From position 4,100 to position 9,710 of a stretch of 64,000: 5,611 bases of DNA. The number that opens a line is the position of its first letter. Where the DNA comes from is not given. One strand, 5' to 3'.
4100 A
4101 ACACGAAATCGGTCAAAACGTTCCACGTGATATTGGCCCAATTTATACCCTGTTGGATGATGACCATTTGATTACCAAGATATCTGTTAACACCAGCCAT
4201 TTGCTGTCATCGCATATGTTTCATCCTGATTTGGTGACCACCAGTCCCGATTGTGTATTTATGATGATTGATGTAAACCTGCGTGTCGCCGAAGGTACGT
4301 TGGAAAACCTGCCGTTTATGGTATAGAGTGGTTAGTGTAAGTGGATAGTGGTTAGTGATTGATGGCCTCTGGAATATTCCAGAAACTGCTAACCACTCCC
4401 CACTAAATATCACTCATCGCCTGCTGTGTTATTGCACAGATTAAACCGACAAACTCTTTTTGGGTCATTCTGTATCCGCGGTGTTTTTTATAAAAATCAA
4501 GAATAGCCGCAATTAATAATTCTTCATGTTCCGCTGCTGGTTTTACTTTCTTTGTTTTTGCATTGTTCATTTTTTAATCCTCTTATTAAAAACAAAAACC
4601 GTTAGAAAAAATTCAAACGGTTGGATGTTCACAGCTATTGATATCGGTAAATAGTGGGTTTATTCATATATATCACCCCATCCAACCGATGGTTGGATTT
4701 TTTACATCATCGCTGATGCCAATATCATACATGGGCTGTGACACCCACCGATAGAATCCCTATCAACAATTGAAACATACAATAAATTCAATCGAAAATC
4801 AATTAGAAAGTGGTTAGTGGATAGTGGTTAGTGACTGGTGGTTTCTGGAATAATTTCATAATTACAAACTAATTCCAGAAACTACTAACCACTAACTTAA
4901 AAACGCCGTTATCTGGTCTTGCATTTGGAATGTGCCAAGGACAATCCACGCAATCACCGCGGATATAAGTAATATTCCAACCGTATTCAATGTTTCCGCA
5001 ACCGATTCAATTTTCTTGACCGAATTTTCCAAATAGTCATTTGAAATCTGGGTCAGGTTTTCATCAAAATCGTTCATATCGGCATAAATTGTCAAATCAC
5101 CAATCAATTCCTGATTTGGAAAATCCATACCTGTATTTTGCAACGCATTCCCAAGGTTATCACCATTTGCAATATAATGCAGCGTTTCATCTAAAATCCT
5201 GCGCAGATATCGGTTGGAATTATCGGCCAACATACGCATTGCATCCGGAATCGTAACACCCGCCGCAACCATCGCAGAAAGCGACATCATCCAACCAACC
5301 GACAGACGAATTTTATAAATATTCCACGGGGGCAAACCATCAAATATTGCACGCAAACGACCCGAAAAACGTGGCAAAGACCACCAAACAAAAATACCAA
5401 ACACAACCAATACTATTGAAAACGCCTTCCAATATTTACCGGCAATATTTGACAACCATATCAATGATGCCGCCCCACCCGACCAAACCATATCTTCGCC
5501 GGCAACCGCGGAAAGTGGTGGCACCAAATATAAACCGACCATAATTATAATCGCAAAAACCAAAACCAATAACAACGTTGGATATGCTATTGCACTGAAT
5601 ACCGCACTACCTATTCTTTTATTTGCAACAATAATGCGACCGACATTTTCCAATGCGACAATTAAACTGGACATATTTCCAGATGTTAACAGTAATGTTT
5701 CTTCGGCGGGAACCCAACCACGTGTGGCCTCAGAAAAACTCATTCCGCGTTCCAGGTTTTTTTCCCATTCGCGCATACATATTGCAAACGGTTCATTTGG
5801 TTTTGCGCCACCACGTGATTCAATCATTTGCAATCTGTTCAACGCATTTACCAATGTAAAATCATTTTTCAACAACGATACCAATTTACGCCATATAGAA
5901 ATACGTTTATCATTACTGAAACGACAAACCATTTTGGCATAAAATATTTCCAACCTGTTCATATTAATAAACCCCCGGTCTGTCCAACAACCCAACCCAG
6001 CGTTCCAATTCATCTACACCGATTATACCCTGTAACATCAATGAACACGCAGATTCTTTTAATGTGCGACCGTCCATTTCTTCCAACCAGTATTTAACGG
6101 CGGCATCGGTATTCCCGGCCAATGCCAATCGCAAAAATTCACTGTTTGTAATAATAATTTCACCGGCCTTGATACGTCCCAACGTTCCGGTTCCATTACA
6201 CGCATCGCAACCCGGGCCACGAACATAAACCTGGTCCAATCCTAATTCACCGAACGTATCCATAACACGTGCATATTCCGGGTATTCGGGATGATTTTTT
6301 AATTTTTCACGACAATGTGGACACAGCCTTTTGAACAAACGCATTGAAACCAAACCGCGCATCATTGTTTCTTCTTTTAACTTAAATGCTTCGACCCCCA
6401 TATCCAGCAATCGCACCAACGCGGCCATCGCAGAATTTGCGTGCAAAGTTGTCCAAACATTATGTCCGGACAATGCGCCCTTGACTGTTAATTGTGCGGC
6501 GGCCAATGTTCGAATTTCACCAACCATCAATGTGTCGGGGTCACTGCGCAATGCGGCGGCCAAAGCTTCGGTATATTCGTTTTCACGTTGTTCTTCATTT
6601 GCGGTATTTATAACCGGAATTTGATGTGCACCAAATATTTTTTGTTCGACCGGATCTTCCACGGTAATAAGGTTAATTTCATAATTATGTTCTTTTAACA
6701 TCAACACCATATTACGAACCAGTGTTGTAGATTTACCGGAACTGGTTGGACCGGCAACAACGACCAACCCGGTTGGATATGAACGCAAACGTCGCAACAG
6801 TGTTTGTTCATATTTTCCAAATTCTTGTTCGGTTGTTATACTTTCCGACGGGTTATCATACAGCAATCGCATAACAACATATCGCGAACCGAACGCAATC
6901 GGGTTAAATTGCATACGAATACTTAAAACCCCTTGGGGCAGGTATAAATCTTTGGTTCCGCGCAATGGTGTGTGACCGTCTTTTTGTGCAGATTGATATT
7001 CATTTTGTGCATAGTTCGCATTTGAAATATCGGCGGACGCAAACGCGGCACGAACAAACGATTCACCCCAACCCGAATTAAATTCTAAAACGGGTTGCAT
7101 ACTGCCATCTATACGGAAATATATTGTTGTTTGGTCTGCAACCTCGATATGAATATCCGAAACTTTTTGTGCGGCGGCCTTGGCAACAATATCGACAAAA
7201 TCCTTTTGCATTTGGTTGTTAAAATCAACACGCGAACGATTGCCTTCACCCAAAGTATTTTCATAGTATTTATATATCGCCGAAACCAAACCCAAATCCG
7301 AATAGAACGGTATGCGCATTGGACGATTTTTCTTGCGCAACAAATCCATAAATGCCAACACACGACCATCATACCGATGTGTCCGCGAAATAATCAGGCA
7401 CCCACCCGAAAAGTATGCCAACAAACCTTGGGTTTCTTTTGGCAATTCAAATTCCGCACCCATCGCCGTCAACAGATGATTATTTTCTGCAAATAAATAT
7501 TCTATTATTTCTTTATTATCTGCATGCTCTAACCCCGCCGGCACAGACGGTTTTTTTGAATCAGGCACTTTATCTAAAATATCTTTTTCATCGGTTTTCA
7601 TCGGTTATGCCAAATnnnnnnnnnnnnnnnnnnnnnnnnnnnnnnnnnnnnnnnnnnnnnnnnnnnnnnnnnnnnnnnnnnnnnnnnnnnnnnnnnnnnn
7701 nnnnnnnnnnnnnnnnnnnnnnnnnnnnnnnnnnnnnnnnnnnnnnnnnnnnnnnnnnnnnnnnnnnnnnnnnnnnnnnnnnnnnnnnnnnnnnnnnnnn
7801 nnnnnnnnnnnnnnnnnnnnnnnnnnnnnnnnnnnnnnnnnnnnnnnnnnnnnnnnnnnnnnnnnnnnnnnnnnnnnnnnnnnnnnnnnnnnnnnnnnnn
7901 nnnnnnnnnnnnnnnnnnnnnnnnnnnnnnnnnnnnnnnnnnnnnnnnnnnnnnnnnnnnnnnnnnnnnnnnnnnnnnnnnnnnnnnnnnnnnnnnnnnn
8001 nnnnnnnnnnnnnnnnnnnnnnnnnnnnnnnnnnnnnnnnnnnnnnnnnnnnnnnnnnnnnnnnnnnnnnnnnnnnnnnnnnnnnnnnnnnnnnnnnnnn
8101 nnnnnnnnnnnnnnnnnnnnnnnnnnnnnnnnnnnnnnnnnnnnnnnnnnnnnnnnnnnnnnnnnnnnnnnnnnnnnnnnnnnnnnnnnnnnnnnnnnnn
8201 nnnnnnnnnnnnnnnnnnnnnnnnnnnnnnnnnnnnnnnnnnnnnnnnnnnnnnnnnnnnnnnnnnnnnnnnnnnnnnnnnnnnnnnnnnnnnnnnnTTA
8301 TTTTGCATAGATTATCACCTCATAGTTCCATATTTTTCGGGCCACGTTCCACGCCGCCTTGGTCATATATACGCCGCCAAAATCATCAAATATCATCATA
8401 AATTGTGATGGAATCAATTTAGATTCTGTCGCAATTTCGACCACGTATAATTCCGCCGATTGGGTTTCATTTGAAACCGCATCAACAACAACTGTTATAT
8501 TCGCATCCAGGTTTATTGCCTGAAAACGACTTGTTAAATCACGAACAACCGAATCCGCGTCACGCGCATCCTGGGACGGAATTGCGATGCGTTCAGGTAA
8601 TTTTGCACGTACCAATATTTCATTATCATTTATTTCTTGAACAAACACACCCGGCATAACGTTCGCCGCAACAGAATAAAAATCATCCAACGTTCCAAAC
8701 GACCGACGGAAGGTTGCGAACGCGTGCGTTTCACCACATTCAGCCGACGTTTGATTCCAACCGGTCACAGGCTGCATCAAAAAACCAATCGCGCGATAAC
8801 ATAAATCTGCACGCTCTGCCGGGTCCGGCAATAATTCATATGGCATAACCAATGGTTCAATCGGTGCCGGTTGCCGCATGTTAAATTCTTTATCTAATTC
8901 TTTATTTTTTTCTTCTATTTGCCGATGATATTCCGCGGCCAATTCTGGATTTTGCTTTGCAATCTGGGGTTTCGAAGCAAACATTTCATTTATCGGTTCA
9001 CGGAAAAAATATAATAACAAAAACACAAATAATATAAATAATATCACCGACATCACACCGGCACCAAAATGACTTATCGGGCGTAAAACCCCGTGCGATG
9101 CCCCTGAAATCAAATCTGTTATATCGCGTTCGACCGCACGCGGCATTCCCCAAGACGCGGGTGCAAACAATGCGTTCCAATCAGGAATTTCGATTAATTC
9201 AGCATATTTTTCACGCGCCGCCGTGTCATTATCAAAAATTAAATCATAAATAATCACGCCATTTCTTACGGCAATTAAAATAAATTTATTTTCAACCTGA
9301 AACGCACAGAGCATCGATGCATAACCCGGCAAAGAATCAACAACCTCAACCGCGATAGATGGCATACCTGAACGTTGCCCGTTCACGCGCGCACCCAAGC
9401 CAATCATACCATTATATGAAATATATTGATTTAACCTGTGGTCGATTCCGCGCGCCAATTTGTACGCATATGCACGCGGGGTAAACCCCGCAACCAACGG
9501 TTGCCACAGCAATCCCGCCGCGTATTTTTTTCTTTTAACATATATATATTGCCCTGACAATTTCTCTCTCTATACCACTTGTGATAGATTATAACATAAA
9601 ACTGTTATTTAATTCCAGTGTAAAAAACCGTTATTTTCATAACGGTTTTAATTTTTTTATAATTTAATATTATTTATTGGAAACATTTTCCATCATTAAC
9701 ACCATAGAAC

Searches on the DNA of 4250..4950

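Call 13: search_rna_families(source=window, start=4250, end=4950, threshold=evalue, max_evalue=10)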
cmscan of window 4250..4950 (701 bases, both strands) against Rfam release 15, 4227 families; matches with E-value up to 10: 20.
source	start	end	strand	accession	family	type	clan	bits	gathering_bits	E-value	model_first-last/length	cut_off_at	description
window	4824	4899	+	RF03857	mir-3129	Gene; miRNA;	-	26.7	90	0.005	1-82/82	no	mir-3129 microRNA precursor family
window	4823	4901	+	RF03583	MIR781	Gene; miRNA;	-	22.2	88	0.16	1-94/94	no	MIR781 microRNA precursor family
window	4825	4898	-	RF02009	mir-987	Gene; miRNA;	-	21.7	98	0.15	1-92/92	no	mir-987 microRNA precursor family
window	4834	4887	-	RF03217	mir-3167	Gene; miRNA;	-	20.2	86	0.73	1-59/59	no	mir-3167 microRNA precursor family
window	4825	4896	-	RF04130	MIR7996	Gene; miRNA;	-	19.6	119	0.62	1-190/190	no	MIR7996 microRNA precursor family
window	4838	4884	-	RF03735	mir-1502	Gene; miRNA;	-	19.4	66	2.8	1-59/59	no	mir-1502 microRNA precursor family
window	4820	4913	+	RF04099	MIR837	Gene; miRNA;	-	18.9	117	0.63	1-122/122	no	MIR837 microRNA precursor family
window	4628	4704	+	RF00079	OmrA-B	Gene; sRNA;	-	18.8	40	0.65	1-87/87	no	OmrA-B family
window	4822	4901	+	RF03993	mir-8536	Gene; miRNA;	-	18.7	100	0.55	1-86/86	no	mir-8536 microRNA precursor family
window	4571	4594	+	RF01354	CRISPR-DR45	Gene; CRISPR;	-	18.6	37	2.6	1-24/24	no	CRISPR RNA direct repeat element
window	4606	4844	+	RF02815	Lig_thermometer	Cis-reg; thermoregulator;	-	18.5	51.5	4.7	1-205/205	no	Lig 5' UTR thermometer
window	4835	4889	+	RF03735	mir-1502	Gene; miRNA;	-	18.2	66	5.7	1-59/59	no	mir-1502 microRNA precursor family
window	4826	4897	+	RF02625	WsnRNA46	Gene; sRNA;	-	17.3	65.3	2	28-125/151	no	Wolbachia sRNA 46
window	4365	4396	-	RF04360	psbT-asRNA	Gene; antisense;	-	17.2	48.5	1.3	1-38/38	no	Plastid psbT antisense RNA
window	4831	4892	-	RF00680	mir-224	Gene; miRNA;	-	16.4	70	3.7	1-81/81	no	mir-224 microRNA precursor family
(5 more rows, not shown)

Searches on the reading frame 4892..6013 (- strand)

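Call 16: search_protein_families(library=pfam, proteins=[window:4892-6013:-], max_evalue=0.01)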
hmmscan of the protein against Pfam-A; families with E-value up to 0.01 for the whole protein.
window:4892-6013:- (373 aa): 1 family
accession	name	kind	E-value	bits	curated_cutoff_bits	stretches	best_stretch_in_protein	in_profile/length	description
PF00482.28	T2SSF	-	1.3e-24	86.9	25.2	2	243-360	3-121/125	Type II secretion system (T2SS), protein F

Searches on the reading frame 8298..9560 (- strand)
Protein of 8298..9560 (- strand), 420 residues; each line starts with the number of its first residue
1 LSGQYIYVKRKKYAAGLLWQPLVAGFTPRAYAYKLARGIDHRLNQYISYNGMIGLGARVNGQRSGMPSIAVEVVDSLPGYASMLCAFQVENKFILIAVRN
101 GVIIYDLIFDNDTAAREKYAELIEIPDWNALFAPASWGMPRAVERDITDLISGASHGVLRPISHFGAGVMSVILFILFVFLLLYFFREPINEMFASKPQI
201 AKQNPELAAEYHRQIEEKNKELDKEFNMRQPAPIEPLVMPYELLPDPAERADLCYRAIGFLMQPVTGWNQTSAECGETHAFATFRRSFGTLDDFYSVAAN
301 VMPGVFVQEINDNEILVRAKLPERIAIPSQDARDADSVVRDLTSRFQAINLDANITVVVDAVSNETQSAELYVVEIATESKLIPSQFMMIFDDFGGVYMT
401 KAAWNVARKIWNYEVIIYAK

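Call 38: search_protein_families(library=pfam, proteins=[window:8298-9560:-], max_evalue=0.00001)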
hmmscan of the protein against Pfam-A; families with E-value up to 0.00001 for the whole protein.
window:8298-9560:- (420 aa): 1 family
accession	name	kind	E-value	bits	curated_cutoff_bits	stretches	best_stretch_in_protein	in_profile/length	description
PF06864.17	PAP_PilO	-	3.5e-09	36.5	26.7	1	13-357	1-345/419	Pilin accessory protein (PilO)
